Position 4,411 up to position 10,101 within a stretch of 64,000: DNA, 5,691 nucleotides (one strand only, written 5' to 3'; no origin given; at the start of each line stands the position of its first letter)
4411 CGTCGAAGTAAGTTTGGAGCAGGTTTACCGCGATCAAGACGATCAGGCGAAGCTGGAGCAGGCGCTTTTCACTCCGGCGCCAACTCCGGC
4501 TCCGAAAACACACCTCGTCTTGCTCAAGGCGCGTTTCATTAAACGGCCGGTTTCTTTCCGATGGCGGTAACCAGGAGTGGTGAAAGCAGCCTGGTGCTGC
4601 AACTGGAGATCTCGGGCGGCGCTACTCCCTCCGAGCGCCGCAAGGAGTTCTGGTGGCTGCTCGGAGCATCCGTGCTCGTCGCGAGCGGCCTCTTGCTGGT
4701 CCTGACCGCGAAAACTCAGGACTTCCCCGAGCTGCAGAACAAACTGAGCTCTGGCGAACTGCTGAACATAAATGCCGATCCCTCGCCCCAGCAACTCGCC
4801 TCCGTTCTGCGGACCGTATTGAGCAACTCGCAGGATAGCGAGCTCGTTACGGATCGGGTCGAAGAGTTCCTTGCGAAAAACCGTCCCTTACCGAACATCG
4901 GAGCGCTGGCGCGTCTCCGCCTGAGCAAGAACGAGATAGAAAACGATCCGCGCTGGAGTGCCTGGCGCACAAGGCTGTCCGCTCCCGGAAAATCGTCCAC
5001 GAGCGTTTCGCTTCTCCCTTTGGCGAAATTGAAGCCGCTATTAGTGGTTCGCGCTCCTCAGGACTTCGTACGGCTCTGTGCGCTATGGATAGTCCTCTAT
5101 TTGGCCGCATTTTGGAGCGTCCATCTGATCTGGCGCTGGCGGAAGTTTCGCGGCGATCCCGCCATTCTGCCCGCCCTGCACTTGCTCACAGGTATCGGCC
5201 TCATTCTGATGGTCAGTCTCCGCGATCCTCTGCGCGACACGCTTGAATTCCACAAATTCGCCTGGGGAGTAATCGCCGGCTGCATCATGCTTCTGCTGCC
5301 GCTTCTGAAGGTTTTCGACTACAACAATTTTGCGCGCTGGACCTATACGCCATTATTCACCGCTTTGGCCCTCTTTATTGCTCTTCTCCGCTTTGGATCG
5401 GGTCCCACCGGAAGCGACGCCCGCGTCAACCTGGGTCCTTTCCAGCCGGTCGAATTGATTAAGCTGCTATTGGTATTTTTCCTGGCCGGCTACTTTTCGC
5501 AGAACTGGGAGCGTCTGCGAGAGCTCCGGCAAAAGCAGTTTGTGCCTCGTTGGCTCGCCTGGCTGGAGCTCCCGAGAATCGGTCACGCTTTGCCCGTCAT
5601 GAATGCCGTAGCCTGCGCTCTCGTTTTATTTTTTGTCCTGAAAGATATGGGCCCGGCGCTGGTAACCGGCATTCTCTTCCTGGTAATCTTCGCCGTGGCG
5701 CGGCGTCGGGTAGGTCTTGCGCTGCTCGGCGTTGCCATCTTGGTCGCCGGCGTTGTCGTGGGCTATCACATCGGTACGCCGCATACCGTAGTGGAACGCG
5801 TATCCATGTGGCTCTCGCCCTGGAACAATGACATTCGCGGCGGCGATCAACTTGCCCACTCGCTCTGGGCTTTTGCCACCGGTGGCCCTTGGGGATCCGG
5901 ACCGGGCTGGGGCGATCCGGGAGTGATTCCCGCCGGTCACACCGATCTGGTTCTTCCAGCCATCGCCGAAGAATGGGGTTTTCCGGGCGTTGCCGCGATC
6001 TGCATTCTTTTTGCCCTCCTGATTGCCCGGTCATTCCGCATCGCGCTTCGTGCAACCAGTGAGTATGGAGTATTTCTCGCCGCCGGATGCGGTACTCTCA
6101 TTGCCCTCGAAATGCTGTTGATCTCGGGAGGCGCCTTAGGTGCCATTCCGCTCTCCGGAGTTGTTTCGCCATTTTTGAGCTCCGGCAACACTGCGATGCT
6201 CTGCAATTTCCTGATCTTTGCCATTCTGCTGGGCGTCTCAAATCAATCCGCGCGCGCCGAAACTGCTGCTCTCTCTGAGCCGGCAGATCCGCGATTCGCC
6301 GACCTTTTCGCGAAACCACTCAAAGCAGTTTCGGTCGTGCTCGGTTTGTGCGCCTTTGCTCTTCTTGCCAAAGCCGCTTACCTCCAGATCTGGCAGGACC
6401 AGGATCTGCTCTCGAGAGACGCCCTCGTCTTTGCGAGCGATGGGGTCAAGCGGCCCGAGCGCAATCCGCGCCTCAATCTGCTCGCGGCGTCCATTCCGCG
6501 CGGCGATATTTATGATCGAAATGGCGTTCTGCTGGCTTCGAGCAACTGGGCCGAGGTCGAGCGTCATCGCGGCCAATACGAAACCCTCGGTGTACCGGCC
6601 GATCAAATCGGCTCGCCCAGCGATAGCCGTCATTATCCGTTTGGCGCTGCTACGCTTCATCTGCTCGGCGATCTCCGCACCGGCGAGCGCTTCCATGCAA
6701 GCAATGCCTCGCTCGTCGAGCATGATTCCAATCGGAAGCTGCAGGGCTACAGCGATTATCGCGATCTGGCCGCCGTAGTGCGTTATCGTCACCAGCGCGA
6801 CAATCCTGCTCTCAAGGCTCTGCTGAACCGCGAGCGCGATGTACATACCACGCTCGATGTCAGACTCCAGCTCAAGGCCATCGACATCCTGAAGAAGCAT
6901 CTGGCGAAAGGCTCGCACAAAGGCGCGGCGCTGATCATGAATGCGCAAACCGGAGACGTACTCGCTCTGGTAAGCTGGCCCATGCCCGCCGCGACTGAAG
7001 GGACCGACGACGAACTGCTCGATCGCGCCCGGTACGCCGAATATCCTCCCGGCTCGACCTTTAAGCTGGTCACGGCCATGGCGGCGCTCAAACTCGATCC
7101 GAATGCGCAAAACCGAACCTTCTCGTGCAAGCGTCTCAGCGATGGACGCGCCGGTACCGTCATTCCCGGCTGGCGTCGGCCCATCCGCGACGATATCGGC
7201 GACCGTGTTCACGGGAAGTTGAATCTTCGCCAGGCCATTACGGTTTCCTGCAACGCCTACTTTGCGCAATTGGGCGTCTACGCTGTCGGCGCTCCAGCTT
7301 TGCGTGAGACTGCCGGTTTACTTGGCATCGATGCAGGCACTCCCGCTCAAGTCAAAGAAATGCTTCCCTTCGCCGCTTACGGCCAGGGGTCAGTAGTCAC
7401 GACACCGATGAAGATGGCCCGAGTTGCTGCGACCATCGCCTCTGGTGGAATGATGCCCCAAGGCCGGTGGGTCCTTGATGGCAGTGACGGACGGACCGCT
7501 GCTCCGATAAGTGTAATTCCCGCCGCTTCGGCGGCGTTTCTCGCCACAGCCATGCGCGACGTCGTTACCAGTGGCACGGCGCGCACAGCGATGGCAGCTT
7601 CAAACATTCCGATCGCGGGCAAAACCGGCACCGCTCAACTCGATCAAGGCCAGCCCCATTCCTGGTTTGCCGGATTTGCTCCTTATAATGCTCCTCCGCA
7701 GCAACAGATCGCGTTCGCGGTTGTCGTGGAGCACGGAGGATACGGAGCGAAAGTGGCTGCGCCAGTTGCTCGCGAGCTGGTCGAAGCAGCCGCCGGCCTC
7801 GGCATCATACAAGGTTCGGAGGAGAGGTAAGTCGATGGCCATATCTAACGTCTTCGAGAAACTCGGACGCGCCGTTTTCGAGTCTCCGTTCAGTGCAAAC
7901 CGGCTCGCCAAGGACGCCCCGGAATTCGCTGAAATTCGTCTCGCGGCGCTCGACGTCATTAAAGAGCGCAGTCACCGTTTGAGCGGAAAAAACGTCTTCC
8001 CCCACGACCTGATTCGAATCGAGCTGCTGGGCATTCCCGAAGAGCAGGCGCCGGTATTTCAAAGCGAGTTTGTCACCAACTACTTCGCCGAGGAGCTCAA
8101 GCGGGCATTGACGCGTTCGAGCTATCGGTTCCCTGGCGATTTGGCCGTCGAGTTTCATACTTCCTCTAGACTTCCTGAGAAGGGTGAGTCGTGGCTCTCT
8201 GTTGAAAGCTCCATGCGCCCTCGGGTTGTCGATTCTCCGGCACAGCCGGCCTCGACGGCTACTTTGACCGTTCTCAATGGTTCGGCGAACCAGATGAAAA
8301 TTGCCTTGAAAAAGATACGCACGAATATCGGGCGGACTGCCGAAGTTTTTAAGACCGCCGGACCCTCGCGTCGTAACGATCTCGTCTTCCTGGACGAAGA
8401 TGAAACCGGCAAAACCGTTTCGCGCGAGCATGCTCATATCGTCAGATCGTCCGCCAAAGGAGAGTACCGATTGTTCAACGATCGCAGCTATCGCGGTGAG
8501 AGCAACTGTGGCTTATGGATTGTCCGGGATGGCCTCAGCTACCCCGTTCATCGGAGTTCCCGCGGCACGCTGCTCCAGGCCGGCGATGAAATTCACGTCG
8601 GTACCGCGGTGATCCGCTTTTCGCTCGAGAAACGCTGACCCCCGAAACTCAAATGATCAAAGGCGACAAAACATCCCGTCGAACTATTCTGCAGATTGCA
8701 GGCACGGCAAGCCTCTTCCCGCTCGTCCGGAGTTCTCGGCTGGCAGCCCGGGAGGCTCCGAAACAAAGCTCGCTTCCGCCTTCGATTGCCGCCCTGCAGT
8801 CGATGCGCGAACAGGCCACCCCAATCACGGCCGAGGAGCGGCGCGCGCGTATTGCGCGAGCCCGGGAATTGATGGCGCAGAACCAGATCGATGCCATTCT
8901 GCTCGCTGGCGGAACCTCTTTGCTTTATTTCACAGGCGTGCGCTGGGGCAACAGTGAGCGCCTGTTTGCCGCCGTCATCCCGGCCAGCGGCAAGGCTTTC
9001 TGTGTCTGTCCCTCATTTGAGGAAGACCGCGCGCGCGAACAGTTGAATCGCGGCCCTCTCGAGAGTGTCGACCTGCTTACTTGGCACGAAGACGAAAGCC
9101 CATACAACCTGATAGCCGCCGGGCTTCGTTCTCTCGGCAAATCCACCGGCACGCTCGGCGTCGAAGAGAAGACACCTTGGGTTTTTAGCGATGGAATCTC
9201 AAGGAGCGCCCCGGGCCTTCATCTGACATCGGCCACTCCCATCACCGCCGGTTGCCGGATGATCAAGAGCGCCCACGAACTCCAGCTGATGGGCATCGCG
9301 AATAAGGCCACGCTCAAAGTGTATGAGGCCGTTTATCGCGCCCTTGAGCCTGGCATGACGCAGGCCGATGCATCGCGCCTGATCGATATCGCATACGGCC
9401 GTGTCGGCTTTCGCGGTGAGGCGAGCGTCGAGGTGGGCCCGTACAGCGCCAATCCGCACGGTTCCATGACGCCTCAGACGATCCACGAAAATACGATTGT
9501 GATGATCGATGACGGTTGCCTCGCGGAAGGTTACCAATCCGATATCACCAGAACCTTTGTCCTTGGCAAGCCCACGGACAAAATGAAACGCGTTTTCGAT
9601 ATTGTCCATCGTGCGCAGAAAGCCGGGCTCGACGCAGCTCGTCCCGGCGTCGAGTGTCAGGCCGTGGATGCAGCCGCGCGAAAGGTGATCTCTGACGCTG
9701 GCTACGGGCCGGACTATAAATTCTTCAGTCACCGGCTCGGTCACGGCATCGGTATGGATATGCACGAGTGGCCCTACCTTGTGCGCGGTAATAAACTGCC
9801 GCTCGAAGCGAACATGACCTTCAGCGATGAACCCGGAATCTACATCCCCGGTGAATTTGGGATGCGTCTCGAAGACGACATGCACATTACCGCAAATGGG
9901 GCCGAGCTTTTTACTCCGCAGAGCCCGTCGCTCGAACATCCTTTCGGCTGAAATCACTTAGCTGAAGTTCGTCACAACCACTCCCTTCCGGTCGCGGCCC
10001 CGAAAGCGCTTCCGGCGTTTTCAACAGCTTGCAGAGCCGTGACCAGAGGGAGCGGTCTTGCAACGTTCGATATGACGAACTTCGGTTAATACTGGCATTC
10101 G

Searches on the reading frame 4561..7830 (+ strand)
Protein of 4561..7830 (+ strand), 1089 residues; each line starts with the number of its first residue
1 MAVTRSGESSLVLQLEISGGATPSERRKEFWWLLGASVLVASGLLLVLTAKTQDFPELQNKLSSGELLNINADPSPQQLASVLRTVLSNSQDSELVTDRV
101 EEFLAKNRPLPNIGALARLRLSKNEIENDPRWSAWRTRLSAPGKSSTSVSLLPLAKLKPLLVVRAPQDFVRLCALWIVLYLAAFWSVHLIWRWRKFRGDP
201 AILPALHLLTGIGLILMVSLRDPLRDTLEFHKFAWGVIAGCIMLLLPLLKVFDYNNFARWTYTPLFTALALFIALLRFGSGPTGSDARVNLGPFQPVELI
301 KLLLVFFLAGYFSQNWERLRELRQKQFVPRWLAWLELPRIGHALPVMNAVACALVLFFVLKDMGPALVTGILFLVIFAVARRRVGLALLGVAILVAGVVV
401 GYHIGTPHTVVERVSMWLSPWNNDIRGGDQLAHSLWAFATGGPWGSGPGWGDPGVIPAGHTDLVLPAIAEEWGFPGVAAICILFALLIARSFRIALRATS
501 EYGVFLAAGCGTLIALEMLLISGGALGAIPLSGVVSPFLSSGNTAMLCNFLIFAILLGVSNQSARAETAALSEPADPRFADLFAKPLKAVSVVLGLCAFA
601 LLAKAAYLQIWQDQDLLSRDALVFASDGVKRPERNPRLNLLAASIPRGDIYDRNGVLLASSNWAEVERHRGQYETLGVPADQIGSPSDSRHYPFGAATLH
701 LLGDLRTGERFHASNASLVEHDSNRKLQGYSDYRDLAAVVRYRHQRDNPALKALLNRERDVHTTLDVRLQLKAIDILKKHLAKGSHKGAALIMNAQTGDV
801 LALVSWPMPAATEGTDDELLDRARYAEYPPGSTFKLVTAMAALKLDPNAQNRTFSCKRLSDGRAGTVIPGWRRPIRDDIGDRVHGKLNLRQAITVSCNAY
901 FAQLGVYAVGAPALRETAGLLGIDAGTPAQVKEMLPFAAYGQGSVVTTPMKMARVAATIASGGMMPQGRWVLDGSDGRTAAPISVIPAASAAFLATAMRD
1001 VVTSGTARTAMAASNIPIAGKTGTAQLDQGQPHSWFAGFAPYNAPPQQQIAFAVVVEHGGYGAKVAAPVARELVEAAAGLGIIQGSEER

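Call 65: search_protein_families(library=pfam, proteins=[window:4561-7830:+], max_evalue=0.0001)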
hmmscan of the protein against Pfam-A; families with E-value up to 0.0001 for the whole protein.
window:4561-7830:+ (1089 aa): 2 families
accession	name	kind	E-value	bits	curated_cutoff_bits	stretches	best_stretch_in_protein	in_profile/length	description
PF01098.24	FTSW_RODA_SPOVE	-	2e-47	162.3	26.4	1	212-563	14-354/356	Cell cycle protein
PF00905.27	Transpeptidase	-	5.9e-40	137.8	22.1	1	788-1074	1-298/299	Penicillin binding protein transpeptidase domain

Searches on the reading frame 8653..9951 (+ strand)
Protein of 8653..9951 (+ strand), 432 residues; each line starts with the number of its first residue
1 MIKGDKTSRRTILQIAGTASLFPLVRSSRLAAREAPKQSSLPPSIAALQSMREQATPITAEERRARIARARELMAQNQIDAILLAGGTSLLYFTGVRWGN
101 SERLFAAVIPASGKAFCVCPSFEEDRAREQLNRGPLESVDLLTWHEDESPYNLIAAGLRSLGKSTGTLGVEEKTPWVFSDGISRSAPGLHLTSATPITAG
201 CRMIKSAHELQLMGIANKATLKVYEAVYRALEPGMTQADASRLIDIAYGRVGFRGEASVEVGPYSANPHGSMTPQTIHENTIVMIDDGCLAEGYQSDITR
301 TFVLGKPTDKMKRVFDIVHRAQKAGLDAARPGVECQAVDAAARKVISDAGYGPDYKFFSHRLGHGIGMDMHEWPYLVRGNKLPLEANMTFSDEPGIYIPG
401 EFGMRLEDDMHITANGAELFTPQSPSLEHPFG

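Call 65: search_protein_families(library=pfam, proteins=[window:8653-9951:+], max_evalue=0.0001)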
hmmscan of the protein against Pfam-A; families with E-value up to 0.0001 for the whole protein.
window:8653-9951:+ (432 aa): 2 families
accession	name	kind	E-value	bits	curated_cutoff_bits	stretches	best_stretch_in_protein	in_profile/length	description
PF00557.29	Peptidase_M24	-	2.2e-55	188.1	23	1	212-414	2-208/208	Metallopeptidase family M24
PF01321.24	Creatinase_N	-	3.1e-20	73.4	22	1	66-204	1-128/128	Creatinase/Prolidase N-terminal domain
